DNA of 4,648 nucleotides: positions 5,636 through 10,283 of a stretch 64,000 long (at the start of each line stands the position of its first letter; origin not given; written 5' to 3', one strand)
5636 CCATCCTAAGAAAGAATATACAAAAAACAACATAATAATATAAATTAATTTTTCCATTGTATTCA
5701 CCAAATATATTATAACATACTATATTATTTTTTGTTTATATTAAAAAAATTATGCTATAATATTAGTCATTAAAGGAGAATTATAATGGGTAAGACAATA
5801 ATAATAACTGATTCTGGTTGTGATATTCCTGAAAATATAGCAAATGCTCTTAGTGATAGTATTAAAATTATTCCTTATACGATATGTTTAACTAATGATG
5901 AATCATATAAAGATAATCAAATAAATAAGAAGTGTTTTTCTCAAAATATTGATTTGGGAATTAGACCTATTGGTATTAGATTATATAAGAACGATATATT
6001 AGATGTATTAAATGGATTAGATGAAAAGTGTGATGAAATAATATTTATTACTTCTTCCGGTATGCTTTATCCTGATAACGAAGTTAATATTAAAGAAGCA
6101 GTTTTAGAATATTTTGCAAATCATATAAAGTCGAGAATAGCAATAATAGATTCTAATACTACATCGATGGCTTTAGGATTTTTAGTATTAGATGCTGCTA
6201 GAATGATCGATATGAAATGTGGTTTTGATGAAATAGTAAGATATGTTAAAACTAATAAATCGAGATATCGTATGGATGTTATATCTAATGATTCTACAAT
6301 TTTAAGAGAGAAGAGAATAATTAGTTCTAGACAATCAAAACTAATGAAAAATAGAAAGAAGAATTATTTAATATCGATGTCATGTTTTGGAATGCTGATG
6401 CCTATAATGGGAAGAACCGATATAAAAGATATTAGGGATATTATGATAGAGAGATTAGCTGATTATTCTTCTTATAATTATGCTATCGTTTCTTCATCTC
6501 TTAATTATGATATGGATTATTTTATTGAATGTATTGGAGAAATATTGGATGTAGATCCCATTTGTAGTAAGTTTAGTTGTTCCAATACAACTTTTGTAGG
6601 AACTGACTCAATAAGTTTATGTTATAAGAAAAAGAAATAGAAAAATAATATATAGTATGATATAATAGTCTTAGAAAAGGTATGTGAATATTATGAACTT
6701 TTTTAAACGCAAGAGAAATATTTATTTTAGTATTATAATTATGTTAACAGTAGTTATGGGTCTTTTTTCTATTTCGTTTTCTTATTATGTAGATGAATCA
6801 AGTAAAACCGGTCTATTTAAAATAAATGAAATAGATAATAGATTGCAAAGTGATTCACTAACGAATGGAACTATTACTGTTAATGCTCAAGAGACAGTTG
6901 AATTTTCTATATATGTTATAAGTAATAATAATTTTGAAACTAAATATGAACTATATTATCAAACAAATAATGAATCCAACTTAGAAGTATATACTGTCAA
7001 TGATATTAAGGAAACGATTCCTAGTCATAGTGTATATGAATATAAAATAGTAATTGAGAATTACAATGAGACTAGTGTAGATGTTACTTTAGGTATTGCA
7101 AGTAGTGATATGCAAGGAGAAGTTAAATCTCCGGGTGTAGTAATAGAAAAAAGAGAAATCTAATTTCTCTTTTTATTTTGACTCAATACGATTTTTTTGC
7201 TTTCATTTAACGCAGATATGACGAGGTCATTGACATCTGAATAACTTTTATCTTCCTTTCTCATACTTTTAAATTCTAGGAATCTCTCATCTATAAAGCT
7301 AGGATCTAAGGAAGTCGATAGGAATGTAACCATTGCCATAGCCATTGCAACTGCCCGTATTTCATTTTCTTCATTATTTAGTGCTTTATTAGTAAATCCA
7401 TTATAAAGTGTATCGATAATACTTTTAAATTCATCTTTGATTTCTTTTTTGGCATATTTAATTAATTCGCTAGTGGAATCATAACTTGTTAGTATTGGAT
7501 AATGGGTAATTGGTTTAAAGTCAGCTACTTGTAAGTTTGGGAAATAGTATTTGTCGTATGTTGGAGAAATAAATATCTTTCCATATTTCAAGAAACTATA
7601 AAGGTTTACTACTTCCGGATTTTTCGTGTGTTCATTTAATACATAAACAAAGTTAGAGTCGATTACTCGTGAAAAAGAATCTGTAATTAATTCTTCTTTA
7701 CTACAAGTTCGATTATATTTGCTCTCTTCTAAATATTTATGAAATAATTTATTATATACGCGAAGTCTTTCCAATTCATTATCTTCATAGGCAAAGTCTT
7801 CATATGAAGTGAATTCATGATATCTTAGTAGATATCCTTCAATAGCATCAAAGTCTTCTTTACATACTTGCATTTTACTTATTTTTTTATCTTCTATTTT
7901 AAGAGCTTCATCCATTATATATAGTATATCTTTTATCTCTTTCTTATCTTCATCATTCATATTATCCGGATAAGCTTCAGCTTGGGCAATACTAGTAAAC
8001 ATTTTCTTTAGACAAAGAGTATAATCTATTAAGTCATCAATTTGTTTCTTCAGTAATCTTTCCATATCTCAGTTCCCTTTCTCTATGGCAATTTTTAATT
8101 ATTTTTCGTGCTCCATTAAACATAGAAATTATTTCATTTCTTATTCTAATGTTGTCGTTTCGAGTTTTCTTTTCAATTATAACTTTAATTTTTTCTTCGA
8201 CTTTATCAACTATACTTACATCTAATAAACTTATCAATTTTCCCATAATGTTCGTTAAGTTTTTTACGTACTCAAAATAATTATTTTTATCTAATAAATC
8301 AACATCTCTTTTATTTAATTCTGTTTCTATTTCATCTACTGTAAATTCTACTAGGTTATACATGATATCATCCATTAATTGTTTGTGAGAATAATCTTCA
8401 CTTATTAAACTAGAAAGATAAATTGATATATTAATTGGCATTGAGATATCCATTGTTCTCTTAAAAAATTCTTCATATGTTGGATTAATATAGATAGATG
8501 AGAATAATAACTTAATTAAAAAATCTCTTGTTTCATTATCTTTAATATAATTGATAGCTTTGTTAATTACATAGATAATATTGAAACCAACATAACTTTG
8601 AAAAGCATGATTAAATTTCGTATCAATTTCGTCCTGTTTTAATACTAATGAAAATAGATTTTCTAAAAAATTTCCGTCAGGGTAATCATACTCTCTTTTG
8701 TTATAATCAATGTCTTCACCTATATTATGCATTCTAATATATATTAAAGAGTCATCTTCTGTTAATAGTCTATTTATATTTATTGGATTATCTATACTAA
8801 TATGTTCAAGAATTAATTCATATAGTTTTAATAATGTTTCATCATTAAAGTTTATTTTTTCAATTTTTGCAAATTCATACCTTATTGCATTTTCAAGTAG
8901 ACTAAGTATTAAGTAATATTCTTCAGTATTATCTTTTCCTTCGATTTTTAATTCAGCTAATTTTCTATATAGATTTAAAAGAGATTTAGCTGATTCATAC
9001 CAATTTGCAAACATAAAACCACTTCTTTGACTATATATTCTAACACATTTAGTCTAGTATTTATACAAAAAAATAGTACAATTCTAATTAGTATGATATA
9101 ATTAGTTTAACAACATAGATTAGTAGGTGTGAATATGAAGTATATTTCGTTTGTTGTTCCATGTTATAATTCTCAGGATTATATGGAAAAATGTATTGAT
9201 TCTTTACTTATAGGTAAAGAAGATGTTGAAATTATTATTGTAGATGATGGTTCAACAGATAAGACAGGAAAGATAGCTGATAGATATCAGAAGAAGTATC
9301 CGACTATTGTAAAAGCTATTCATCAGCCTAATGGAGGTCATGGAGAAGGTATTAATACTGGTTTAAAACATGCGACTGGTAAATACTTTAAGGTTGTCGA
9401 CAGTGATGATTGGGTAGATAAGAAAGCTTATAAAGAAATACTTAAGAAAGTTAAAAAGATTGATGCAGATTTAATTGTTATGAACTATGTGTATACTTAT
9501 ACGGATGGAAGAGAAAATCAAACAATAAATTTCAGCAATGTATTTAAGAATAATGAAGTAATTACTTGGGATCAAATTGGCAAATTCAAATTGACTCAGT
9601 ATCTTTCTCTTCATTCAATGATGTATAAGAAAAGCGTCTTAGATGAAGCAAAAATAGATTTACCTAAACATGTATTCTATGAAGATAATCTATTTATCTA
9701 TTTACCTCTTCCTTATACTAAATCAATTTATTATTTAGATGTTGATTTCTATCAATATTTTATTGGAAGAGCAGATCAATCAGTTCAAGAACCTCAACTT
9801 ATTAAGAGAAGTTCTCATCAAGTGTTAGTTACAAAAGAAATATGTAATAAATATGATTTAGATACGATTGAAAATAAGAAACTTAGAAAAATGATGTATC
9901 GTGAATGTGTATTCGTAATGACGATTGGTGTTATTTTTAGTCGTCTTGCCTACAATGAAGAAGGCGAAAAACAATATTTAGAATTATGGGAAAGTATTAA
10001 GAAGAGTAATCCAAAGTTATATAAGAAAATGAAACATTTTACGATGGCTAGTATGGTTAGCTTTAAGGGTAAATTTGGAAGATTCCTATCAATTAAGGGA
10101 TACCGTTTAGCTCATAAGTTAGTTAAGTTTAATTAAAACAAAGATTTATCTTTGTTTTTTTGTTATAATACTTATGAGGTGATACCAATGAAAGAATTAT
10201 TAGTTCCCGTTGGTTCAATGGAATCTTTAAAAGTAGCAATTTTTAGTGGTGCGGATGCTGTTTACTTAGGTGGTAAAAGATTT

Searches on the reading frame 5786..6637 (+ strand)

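Call 3: search_protein_families(library=pfam, proteins=[window:5786-6637:+], max_evalue=1)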
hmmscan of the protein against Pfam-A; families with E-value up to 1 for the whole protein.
window:5786-6637:+ (284 aa): 3 families
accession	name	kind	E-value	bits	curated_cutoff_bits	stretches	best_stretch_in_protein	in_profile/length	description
PF02645.21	DegV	-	7.1e-19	68.6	27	1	4-280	2-277/280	Uncharacterised protein, DegV family COG1307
PF21681.2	Csa5_I-A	-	0.028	15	30.3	1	194-238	17-61/158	Type-I-A Cascade subunit Csa5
PF15352.11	K1377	-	0.11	11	27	1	134-193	816-875/983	Susceptibility to monomelic amyotrophy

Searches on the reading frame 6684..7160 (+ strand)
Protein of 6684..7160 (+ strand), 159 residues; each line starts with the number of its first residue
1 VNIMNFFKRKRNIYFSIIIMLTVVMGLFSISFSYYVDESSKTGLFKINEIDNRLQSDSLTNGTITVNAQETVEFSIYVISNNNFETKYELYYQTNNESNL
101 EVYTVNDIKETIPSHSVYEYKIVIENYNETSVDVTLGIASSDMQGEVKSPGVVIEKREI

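Call 3: search_protein_families(library=pfam, proteins=[window:6684-7160:+], max_evalue=1)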
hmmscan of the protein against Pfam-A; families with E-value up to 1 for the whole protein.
window:6684-7160:+ (159 aa): 2 families
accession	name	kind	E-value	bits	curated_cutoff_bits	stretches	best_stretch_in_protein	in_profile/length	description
PF09406.16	DUF2004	-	0.033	15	27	1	46-131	10-94/122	Protein of unknown function (DUF2004)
PF07472.16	PA-IIL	-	0.17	12.7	21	1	91-157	14-80/107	Fucose-binding lectin II (PA-IIL)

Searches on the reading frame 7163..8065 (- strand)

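Call 3: search_protein_families(library=pfam, proteins=[window:7163-8065:-], max_evalue=1)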
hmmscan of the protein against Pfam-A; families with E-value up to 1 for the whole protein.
window:7163-8065:- (301 aa): 1 family
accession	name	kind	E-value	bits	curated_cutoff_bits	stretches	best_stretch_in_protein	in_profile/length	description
PF20421.4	DHR-2_Lobe_C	-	0.8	10.1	26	0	19-66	35-82/103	DHR-2, Lobe C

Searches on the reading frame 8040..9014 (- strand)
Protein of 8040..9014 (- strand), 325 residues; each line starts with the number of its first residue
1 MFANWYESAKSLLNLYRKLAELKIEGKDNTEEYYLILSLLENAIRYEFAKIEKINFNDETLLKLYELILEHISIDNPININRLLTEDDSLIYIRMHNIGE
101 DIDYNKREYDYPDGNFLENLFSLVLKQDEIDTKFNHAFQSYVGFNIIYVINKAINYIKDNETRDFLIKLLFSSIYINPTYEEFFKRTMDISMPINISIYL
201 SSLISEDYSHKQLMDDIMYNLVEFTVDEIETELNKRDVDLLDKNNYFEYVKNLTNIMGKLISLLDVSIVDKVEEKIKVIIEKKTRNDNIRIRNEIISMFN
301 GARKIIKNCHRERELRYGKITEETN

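Call 3: search_protein_families(library=pfam, proteins=[window:8040-9014:-], max_evalue=1)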
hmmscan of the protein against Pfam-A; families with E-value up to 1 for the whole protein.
window:8040-9014:- (325 aa): 1 family
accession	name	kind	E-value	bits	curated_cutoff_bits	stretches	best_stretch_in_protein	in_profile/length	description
PF05184.20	SapB_1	-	0.29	11.6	25.2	1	148-170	8-30/38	Saposin-like type B, region 1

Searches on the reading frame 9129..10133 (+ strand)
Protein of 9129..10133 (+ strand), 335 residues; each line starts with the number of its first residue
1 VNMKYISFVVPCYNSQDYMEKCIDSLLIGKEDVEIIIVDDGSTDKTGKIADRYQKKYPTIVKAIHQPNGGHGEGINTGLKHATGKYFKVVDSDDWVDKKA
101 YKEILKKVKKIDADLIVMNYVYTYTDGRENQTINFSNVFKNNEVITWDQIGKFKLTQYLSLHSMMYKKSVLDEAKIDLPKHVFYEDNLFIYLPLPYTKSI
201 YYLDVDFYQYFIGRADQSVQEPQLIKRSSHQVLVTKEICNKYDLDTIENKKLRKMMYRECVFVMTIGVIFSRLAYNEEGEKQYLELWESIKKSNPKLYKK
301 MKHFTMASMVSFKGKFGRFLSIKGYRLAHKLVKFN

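Call 15: search_protein_families(library=pfam, proteins=[window:9129-10133:+], max_evalue=0.001)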
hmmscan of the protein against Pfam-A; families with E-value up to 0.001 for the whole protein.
window:9129-10133:+ (335 aa): 3 families
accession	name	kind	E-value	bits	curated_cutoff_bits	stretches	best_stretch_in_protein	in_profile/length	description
PF00535.33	Glycos_transf_2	-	6.8e-35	120.9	23.3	1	7-171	1-164/168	Glycosyl transferase family 2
PF13641.12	Glyco_tranf_2_3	-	9.2e-11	42.6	27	1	6-107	3-110/230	Glycosyltransferase like family 2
PF10111.15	Glyco_tranf_2_2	-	1.3e-07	31.9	27.3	1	7-148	1-143/276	Glycosyltransferase like family 2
